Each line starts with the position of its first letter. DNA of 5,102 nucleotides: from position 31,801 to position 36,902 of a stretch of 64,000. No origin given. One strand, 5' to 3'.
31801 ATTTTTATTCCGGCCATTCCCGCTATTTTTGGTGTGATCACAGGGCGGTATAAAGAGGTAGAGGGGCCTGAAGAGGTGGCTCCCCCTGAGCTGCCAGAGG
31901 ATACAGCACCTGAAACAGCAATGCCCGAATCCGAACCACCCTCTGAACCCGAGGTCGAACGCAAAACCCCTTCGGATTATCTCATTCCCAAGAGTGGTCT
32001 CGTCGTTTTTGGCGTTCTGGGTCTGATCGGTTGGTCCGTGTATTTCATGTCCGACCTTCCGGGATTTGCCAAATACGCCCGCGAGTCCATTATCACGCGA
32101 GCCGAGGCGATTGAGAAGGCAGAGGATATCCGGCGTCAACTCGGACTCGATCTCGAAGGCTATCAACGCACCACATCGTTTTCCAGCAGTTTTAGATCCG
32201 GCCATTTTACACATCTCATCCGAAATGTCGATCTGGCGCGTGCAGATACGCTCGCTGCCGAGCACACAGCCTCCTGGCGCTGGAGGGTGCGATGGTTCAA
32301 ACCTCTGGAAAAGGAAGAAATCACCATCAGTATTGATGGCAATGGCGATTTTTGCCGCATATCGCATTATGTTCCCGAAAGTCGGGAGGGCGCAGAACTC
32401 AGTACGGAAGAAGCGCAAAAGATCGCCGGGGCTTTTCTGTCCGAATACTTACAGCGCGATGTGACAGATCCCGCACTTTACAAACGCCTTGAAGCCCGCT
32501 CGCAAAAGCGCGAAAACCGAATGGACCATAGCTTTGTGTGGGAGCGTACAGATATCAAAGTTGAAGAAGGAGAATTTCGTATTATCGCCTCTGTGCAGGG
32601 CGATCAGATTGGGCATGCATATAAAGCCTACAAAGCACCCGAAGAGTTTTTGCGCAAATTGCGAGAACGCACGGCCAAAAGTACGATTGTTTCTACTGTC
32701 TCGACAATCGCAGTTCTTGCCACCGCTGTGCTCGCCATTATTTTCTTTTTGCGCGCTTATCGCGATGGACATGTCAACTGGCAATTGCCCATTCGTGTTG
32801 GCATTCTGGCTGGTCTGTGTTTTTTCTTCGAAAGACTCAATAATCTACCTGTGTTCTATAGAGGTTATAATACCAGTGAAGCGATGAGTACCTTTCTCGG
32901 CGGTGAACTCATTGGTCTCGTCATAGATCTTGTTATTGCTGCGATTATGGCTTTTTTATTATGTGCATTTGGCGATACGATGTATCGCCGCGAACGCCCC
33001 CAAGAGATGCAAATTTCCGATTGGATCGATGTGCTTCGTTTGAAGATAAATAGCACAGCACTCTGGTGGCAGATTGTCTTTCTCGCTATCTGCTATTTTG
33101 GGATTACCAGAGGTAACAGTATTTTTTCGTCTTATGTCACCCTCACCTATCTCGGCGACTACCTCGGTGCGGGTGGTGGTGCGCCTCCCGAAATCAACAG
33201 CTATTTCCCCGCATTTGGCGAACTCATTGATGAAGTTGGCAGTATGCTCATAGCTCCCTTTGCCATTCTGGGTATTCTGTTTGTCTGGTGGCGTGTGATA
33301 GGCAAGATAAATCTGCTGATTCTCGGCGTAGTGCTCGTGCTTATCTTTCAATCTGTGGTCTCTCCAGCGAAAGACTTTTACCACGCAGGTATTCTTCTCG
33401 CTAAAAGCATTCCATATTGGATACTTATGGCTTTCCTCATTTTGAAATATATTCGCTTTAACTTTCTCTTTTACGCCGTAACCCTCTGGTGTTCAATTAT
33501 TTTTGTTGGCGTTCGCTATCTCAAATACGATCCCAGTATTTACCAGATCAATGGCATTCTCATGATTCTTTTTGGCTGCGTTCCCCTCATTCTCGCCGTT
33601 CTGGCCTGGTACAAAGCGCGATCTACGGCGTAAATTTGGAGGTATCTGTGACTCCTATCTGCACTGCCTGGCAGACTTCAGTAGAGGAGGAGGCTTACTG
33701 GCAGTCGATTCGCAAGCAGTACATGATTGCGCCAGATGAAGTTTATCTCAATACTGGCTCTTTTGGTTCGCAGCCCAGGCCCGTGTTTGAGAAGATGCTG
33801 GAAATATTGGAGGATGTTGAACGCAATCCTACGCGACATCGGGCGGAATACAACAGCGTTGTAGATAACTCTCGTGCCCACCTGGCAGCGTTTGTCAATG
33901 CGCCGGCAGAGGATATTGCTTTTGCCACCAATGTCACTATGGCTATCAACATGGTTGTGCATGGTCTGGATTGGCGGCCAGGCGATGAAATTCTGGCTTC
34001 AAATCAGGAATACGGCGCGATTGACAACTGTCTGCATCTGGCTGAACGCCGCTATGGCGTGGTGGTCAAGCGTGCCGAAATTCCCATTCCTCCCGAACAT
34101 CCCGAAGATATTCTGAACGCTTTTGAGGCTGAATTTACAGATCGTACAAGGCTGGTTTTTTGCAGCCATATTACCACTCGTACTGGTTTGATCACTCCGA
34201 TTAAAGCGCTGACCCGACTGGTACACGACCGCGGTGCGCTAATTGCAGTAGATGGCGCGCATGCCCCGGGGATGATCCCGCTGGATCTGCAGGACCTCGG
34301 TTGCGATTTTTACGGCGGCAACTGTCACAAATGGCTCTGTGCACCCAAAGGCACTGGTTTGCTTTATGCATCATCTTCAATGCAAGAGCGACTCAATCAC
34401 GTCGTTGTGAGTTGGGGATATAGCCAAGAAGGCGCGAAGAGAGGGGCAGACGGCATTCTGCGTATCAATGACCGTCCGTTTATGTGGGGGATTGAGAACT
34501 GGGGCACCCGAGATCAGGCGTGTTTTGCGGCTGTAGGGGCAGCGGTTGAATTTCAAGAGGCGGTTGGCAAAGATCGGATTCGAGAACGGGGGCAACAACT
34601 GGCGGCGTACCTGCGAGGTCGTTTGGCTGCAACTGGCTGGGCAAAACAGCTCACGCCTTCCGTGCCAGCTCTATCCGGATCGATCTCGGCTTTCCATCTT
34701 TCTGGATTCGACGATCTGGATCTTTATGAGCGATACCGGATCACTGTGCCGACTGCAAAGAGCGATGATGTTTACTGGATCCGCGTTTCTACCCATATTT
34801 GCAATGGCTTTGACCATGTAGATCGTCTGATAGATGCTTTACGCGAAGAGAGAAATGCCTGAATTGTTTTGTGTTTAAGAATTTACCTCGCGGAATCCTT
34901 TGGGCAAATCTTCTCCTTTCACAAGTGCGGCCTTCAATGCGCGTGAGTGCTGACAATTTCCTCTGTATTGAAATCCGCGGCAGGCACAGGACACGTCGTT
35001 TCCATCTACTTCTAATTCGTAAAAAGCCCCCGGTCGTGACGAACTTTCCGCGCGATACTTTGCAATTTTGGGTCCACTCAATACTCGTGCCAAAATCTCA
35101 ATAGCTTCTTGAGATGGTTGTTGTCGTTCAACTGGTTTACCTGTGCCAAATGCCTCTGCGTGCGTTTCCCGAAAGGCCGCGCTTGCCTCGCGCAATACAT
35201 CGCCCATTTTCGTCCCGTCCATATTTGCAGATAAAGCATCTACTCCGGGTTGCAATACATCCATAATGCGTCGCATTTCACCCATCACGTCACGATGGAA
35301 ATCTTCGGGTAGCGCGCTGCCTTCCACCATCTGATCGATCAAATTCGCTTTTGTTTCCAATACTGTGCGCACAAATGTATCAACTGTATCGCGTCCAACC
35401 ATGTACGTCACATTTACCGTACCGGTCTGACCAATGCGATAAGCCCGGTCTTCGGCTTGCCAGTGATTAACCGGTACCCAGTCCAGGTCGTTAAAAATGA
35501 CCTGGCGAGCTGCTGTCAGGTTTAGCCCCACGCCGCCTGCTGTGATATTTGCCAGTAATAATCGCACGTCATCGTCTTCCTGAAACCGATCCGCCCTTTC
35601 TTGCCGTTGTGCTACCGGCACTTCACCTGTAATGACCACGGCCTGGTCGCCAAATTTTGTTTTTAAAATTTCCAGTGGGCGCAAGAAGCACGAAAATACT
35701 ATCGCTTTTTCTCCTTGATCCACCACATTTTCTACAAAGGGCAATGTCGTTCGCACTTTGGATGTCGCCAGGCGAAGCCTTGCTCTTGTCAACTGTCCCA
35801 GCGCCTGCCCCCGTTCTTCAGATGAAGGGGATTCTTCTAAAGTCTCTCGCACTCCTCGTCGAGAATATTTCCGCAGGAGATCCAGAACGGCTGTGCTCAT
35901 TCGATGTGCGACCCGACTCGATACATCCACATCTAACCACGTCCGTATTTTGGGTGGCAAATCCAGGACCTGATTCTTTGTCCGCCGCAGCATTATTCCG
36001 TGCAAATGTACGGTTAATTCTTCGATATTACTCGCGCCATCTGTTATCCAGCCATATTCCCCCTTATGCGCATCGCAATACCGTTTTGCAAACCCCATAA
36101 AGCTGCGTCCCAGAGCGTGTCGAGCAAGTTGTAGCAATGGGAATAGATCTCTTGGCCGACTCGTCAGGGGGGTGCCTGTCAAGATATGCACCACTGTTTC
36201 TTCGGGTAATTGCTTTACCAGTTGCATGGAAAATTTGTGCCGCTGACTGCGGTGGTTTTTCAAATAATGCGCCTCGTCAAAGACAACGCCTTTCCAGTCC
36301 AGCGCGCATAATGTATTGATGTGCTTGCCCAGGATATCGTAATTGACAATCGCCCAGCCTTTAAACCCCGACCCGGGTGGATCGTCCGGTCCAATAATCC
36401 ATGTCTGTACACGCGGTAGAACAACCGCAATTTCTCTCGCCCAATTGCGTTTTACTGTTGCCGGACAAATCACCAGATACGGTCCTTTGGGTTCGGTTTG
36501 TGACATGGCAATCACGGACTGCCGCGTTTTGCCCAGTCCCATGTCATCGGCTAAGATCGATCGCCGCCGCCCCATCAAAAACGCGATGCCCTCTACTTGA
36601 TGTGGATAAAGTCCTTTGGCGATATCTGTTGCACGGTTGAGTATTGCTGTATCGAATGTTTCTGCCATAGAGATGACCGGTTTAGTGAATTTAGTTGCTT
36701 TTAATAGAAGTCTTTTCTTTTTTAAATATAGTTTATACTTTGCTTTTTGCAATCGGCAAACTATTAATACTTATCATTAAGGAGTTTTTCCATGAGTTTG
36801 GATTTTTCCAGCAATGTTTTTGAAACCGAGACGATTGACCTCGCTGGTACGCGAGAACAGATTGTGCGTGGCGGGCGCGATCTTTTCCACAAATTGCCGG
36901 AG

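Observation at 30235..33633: Giant internally duplicated CPBP (CAAX/Abi-type) intramembrane protease with one catalytic and one degenerate half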

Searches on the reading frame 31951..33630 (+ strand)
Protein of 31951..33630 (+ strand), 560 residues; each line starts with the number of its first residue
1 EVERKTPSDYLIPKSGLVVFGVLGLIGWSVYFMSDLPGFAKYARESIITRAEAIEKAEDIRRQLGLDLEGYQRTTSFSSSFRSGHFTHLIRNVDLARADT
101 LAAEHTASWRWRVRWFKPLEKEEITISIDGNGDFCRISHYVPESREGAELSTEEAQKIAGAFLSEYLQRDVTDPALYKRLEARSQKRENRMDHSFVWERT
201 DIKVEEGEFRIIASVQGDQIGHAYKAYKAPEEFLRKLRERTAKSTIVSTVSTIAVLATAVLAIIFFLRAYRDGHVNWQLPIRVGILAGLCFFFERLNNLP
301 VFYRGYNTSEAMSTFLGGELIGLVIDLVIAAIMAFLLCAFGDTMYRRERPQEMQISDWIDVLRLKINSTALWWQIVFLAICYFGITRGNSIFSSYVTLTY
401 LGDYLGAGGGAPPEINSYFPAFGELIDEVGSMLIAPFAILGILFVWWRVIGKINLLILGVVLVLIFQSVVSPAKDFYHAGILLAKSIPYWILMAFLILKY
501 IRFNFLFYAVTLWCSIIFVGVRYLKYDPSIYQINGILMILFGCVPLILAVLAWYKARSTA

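Call 3: search_protein_families(library=pfam, proteins=[window:31951-33630:+], max_evalue=1)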
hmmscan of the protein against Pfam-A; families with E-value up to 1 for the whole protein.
window:31951-33630:+ (560 aa): 3 families
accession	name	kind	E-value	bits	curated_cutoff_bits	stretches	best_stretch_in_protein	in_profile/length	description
PF16244.11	DUF4901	-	2.7e-06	28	27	1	108-210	31-132/148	YcdB, YcdC repeated domain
PF11990.13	DUF3487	-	0.002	18.3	27.8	1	291-336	5-50/114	Protein of unknown function (DUF3487)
PF20152.4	DUF6534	-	0.067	14.8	28.2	1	323-393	2-58/80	Family of unknown function (DUF6534)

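Call 4: search_protein_families(library=ncbifam, proteins=[window:31951-33630:+], max_evalue=1)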
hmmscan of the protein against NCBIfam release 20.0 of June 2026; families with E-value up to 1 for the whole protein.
window:31951-33630:+ (560 aa): 1 family
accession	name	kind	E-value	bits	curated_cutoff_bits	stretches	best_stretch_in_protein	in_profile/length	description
TIGR03750.1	conj_TIGR03750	hypoth_equivalog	0.017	15.1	70.75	1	291-339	3-51/111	TIGR03750 family conjugal transfer protein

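Call 54: predict_structure(alignment_id=A4)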
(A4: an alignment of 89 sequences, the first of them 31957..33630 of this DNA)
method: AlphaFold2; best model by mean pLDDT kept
length: 558 residues; sequences in the alignment: 89
mean_pLDDT: 92.8   pTM: 0.86
mean pLDDT of the five models: 92.8, 92.6, 92.6, 92.1, 91.1
residues with pLDDT >= 90: 456; 70-90: 101; 50-70: 1; < 50: 0
segments of 3 or more residues with pLDDT < 50: none
pLDDT, mean of each block of 10 residues (from residue 1): 89 97 97 83 87 96 92 92 94 92 92 94 94 95 93 97 95 95 95 96 95 95 96 88 88 94 95 94 95 94 92 96 96 96 93 92 90 97 95 92 84 88 88 90 93 92 92 94 95 94 93 91 86 93 95 88
secondary structure, 60 per line:
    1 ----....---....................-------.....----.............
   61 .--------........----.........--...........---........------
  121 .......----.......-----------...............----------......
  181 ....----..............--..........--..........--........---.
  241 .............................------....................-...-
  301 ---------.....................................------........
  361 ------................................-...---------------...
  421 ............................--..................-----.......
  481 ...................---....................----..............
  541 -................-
elements in order: H5-8 H12-31 H39-43 H48-61 E70-77 H82-90 H93-103 E107-114 E121-127 E132-138 H150-164 E175-184 E189-202 E205-214 E217-226 H229-236 H240-269 H276-295 H310-346 H353-360 H367-398 H418-448 H451-468 H474-499 H503-522 H527-540 H542-557

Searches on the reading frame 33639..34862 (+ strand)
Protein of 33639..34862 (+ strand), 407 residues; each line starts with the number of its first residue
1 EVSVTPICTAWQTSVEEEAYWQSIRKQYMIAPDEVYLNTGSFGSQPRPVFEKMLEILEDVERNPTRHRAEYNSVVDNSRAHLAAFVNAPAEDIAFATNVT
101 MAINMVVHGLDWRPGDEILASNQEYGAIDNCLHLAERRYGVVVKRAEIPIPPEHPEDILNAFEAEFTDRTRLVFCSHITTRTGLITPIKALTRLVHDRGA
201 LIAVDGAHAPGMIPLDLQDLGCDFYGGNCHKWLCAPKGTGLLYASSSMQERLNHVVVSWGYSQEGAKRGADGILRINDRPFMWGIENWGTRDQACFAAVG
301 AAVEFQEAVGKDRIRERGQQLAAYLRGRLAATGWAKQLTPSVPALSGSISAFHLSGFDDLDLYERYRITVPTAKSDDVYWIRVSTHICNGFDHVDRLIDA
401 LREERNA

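Call 80: search_protein_families(library=pfam, proteins=[window:33639-34862:+], max_evalue=0.001)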
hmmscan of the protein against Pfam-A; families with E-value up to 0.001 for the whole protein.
window:33639-34862:+ (407 aa): 3 families
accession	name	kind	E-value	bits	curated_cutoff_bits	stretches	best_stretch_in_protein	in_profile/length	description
PF00266.25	Aminotran_5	-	1.7e-45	156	21.5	1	40-361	6-323/371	Aminotransferase class-V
PF01053.26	Cys_Met_Meta_PP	-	4e-08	32.7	27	1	93-233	69-200/381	Cys/Met metabolism PLP-dependent enzyme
PF00155.27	Aminotran_1_2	-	0.00022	21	19.7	0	49-213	18-193/361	Aminotransferase class I and II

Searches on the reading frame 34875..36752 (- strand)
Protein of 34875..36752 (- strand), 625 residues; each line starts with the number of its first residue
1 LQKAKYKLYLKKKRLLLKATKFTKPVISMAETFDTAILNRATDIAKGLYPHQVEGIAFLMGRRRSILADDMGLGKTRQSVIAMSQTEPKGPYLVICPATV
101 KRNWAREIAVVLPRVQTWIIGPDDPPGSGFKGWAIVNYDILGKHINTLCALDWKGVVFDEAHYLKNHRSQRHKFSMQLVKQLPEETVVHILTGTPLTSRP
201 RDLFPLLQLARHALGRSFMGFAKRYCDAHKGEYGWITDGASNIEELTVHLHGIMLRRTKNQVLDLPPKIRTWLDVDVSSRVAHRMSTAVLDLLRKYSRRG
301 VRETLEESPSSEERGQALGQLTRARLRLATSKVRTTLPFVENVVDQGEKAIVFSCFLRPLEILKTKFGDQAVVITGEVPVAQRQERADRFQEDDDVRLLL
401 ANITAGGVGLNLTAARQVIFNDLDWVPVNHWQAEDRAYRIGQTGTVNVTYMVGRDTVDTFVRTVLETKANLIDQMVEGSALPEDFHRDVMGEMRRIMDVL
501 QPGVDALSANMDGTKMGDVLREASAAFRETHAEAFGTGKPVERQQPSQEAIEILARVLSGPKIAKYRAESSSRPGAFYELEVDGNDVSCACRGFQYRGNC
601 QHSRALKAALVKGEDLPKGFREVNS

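Call 79: search_protein_families(library=padloc, proteins=[window:34875-36752:-], max_evalue=0.01)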
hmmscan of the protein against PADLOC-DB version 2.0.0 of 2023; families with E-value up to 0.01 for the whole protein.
window:34875-36752:- (625 aa): 32 families (the best 25 are shown)
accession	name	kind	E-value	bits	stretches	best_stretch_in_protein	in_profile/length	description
PDLC00633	ZorD1|ZorD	-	1.2e-54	183.7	1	38-476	434-885/908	"SWI2/SNF2 helicase, Mrr-like nuclease"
PDLC00629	ZorD1|ZorD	-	1.1e-43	147.4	2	132-451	606-924/1012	"SWI2/SNF2 helicase, Mrr-like nuclease"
PDLC00631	ZorD1|ZorD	-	4.3e-41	138.7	2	135-476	557-910/1071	"SWI2/SNF2 helicase, Mrr-like nuclease"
PDLC02845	DpdE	-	6e-41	138.3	1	65-479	865-1276/1293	DpdE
PDLC00634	ZorD1|ZorD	-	2.5e-39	132.8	2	132-449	613-934/1208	"SWI2/SNF2 helicase, Mrr-like nuclease"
PDLC02851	DpdE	-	3.1e-38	129.2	1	48-479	598-1038/1055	DpdE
PDLC02842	DpdE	-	1.4e-37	126.9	1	64-476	722-1151/1176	DpdE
PDLC02850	DpdE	-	1.6e-37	127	1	52-480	809-1246/1282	DpdE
PDLC02849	DpdE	-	1.1e-36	124.4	1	65-471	422-828/857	DpdE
PDLC00632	ZorD1|ZorD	-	1.2e-34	117.5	2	138-480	723-1084/1101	"SWI2/SNF2 helicase, Mrr-like nuclease"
PDLC02852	DpdE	-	2.3e-33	113.2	2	330-480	710-861/905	DpdE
PDLC02627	DrmD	-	8.3e-30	101.6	2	325-481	547-703/748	DrmD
PDLC00627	ZorD1|ZorD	-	1.7e-29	100.5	3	280-480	782-993/1006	"SWI2/SNF2 helicase, Mrr-like nuclease"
PDLC00628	ZorD1|ZorD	-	3.8e-26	89.1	2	138-477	625-966/1171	"SWI2/SNF2 helicase, Mrr-like nuclease"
PDLC02854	DpdE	-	3.7e-21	72.7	2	331-463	903-1046/1083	DpdE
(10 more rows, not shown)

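Call 80: search_protein_families(library=pfam, proteins=[window:34875-36752:-], max_evalue=0.001)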
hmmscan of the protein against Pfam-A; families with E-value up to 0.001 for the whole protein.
window:34875-36752:- (625 aa): 2 families
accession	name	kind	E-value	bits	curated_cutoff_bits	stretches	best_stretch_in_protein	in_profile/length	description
PF00176.29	SNF2-rel_dom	-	4.1e-31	108.6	24.9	1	51-282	1-246/290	SNF2-related domain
PF00271.37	Helicase_C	-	9e-15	55.3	23.5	1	344-441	12-110/110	Helicase conserved C-terminal domain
